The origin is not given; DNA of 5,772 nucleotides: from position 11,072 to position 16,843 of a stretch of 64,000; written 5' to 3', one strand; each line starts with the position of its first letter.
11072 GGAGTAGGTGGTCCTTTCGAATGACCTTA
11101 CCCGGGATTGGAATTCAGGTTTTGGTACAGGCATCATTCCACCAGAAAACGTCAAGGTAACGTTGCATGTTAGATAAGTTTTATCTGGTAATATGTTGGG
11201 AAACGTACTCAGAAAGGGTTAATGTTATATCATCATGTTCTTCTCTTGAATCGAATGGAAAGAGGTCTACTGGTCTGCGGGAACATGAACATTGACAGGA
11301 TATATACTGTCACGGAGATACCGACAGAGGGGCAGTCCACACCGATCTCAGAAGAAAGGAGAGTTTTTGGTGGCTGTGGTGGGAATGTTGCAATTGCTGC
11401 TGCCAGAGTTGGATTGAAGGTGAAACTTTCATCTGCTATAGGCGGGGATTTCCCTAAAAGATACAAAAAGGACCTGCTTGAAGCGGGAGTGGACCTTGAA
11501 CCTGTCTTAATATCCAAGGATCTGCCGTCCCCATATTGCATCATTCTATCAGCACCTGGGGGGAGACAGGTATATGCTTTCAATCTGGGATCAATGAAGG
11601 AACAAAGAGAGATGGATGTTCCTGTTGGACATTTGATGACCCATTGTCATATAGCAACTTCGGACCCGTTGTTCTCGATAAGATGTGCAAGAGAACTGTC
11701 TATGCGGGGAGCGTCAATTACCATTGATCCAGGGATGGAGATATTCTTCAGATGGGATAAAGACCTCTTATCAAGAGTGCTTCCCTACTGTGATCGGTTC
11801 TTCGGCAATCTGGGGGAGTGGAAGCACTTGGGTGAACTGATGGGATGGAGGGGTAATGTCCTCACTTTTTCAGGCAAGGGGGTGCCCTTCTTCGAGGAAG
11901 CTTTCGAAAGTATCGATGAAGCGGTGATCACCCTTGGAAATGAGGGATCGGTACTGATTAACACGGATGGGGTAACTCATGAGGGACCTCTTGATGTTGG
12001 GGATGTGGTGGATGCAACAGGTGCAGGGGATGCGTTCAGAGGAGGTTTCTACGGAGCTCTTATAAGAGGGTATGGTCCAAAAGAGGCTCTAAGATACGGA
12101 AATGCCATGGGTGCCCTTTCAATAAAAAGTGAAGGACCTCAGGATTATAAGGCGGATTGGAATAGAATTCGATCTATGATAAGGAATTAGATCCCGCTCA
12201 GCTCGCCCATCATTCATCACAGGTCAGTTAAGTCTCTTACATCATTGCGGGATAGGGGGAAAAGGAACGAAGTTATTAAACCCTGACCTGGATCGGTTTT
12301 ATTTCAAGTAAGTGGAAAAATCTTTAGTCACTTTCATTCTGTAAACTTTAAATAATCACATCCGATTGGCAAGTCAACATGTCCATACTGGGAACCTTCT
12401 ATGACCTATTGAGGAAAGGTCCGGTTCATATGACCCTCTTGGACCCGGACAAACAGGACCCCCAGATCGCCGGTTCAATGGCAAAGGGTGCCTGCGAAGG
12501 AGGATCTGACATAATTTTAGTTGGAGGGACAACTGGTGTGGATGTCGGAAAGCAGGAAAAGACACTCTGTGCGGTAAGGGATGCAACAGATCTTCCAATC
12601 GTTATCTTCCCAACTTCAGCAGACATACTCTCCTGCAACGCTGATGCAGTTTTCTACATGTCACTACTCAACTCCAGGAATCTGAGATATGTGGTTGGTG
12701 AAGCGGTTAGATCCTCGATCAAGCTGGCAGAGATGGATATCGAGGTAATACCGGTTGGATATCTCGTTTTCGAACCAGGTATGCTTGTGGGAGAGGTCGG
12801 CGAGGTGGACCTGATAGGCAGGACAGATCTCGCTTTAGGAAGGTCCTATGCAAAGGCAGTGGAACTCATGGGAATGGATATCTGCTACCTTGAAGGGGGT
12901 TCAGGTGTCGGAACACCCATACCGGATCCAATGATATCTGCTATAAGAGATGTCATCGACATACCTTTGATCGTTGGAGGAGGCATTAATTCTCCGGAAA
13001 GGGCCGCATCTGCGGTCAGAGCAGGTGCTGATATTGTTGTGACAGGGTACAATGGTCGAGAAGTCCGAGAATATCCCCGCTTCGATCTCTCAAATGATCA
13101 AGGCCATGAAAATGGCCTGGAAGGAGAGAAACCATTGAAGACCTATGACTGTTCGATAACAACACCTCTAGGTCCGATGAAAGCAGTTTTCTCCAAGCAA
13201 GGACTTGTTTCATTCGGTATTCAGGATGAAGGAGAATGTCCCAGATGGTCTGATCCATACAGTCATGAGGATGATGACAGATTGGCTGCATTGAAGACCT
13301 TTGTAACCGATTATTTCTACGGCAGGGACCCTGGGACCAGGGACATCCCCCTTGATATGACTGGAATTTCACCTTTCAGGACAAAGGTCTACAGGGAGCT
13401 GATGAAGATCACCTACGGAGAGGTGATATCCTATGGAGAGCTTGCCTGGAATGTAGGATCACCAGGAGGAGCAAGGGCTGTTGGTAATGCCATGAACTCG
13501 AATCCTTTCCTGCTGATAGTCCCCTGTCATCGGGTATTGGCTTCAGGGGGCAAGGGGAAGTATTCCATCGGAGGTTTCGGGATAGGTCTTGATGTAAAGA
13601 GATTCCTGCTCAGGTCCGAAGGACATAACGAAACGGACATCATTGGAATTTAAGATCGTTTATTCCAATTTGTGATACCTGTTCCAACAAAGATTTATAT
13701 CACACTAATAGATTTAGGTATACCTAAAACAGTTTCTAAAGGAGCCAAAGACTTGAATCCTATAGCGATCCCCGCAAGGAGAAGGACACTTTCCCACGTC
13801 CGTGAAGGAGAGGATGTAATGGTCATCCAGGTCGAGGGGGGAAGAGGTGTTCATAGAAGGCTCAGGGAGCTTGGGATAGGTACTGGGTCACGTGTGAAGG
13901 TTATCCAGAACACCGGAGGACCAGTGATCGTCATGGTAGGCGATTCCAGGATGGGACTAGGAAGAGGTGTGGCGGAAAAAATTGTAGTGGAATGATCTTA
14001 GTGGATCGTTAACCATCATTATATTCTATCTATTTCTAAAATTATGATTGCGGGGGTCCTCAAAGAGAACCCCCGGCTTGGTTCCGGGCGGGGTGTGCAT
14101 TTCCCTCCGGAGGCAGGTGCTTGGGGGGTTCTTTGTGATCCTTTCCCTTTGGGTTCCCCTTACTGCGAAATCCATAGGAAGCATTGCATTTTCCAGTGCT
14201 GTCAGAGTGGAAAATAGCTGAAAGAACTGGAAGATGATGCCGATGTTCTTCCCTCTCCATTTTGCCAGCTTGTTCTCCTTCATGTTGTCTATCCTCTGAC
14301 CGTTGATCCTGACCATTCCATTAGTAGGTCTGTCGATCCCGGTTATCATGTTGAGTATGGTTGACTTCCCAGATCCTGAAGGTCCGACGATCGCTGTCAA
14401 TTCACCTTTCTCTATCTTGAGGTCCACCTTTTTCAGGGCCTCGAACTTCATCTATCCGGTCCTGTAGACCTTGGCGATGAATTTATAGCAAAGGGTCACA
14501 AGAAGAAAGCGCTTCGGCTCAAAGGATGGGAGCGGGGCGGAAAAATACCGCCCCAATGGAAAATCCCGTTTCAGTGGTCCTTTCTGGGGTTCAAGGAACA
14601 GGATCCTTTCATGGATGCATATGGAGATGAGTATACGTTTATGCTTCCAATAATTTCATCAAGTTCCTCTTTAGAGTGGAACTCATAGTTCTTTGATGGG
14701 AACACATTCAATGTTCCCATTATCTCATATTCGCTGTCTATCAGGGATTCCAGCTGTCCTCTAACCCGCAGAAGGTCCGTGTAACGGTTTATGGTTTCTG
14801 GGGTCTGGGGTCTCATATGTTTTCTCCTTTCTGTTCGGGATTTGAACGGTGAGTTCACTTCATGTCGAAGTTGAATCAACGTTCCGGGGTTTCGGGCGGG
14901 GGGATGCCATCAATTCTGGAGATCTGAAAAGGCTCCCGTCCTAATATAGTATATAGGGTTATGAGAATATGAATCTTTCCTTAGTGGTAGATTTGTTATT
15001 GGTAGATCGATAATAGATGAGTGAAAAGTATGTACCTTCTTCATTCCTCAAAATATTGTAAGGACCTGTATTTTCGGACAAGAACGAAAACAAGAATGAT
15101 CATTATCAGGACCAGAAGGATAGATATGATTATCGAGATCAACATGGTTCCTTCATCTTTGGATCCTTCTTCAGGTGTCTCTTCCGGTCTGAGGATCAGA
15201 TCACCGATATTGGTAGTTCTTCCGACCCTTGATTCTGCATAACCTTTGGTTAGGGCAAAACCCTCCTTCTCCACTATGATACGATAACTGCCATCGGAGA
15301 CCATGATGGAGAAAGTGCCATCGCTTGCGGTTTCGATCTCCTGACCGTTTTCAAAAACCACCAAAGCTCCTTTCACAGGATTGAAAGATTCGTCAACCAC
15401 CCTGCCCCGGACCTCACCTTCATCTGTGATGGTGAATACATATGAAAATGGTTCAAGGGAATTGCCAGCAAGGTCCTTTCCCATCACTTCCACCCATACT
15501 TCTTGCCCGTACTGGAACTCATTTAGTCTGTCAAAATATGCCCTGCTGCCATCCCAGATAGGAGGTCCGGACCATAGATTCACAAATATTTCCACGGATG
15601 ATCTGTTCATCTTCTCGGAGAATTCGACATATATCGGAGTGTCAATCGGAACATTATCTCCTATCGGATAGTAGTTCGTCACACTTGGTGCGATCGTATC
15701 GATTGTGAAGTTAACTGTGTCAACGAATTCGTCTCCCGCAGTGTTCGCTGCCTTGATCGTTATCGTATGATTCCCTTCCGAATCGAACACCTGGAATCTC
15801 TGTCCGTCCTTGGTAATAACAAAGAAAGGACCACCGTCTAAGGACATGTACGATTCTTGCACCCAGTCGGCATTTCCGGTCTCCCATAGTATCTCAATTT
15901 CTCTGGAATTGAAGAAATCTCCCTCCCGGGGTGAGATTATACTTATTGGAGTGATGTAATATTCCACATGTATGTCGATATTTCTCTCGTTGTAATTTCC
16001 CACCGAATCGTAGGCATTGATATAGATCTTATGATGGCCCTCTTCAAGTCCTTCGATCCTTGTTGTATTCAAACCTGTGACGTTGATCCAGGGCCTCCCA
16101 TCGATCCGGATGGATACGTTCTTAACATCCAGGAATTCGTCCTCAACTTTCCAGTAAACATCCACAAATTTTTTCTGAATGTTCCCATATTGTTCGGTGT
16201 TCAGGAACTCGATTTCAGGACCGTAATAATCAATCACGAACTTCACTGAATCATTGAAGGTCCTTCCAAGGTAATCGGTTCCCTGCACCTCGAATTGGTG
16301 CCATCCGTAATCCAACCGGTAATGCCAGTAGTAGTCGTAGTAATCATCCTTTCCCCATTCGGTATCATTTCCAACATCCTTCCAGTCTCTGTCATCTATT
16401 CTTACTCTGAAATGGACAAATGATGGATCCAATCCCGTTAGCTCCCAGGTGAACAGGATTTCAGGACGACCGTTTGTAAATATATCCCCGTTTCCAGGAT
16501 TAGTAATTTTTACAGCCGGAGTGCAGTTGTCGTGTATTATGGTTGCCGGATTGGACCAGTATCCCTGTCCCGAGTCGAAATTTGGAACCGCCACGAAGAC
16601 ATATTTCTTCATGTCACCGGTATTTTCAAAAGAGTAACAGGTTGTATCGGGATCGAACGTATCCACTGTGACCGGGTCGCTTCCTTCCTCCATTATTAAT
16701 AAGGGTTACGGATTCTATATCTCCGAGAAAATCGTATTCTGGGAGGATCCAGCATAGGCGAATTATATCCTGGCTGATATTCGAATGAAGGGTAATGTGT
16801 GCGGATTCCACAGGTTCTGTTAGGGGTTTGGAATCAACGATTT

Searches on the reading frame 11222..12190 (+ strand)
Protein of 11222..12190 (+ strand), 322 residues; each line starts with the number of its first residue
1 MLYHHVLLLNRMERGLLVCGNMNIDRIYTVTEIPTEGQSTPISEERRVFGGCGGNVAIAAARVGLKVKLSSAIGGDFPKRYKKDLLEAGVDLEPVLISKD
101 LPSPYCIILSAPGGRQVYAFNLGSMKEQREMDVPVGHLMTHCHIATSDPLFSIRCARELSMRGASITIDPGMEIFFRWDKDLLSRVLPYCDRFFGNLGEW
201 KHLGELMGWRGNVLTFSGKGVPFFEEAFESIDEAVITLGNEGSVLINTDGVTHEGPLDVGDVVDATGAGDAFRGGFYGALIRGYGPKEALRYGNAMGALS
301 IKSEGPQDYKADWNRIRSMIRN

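Call 25: search_protein_families(library=pfam, proteins=[window:11222-12190:+], max_evalue=0.00001)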
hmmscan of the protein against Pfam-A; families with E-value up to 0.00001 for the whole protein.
window:11222-12190:+ (322 aa): 1 family
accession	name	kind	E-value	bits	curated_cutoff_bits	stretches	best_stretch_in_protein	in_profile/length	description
PF00294.29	PfkB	-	5.7e-39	134.7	25.8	1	16-308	4-297/302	pfkB family carbohydrate kinase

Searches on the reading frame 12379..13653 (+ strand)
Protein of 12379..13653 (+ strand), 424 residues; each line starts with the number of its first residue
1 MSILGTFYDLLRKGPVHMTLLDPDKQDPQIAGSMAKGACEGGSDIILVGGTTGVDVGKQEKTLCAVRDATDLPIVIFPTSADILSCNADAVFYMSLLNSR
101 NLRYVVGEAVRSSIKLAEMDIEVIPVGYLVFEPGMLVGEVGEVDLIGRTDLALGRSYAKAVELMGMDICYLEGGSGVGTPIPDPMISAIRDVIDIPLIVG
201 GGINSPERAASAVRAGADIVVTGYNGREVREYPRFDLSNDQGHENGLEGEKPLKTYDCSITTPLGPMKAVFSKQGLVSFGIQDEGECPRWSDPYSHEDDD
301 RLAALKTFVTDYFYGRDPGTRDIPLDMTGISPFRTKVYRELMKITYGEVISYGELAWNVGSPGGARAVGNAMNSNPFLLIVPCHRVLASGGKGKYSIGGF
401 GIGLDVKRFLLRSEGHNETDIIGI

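Call 25: search_protein_families(library=pfam, proteins=[window:12379-13653:+], max_evalue=0.00001)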
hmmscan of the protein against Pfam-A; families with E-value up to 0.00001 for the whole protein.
window:12379-13653:+ (424 aa): 2 families
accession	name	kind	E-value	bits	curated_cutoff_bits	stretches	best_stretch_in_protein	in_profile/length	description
PF01884.23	PcrB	-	5.2e-46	157.4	23.9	1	14-223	7-208/226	PcrB family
PF01035.26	DNA_binding_1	-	1e-26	93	27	1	332-415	1-80/81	6-O-methylguanine DNA methyltransferase, DNA binding domain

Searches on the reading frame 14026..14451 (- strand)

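Call 117: search_protein_families(library=pfam, proteins=[window:14026-14451:-], max_evalue=0.001)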
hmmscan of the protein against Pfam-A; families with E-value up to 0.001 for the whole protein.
window:14026-14451:- (141 aa): 5 families
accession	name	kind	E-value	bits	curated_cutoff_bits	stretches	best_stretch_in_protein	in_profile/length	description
PF00005.33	ABC_tran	-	7.2e-22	78.9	25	1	6-104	1-84/137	ABC transporter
PF13555.12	AAA_29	-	1e-05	25.6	27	1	8-36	14-42/61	P-loop containing region of AAA domain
PF13476.12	AAA_23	-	1.5e-05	26.2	27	1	9-37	15-40/201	AAA domain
PF03193.22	RsgA_GTPase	-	0.00019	21.7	30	1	6-39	97-129/174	RsgA GTPase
PF13175.12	AAA_15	-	0.0006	20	32.1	1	3-59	11-70/374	AAA ATPase domain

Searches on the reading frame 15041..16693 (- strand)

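Call 25: search_protein_families(library=pfam, proteins=[window:15041-16693:-], max_evalue=0.00001)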
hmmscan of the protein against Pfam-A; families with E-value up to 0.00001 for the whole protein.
window:15041-16693:- (550 aa): 4 families
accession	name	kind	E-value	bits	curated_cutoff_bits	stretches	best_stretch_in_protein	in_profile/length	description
PF13620.12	CarboxypepD_reg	-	1.2e-09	38.8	32.3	1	428-496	2-77/82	Carboxypeptidase regulatory-like domain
PF19077.6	Big_13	-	2.4e-08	34.8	27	0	305-333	73-102/102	Bacterial Ig-like domain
PF09136.16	Glucodextran_B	-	2.2e-07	31.1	27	0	421-475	14-64/83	Glucodextranase, domain B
PF17957.7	Big_7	-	3.8e-07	31.1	24.1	0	59-136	1-70/70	Bacterial Ig domain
